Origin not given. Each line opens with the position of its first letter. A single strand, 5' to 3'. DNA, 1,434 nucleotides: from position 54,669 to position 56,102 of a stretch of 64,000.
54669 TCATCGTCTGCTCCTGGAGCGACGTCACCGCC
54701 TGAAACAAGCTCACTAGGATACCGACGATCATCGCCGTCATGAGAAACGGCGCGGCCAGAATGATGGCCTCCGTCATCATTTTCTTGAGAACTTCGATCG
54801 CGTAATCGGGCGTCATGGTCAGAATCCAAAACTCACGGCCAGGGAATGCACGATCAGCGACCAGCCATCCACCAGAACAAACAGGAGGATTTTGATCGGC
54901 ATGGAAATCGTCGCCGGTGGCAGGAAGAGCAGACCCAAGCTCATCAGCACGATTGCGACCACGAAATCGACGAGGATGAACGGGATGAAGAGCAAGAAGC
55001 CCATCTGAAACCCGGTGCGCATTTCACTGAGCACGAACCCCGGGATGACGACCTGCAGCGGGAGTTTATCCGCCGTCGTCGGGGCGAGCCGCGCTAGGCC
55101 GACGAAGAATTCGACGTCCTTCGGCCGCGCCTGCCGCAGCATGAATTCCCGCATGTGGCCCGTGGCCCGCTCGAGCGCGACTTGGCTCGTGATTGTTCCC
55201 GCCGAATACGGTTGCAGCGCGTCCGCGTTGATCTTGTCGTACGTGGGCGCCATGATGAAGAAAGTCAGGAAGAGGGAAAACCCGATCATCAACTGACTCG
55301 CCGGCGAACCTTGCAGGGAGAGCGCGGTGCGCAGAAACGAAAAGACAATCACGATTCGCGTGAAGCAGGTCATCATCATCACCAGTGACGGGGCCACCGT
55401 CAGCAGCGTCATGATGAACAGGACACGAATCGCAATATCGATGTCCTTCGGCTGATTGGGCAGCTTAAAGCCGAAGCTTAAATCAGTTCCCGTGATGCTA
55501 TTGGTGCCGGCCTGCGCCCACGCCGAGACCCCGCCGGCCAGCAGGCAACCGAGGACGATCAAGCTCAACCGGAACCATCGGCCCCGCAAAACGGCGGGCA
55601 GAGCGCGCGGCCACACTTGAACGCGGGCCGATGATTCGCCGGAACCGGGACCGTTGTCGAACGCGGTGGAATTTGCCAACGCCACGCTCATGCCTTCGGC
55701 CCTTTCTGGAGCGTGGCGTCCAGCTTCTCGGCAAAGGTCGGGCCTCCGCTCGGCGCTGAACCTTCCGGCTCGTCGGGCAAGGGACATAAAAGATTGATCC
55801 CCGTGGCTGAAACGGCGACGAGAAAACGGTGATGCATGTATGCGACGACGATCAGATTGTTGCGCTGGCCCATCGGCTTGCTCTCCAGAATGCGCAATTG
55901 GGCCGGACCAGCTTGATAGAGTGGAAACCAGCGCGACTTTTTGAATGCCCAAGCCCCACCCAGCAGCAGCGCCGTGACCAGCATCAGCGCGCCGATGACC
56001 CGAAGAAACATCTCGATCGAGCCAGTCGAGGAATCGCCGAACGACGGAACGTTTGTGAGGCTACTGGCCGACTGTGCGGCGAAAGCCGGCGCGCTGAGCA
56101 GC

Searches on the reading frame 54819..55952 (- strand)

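Call 61: search_protein_families(library=pfam, proteins=[window:54819-55952:-], max_evalue=0.0001)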
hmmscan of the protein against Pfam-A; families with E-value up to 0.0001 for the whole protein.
window:54819-55952:- (377 aa): 1 family
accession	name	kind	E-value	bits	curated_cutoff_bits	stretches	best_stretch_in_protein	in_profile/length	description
PF00813.25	FliP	-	8.1e-71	238.3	26.9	1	180-371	1-191/191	FliP family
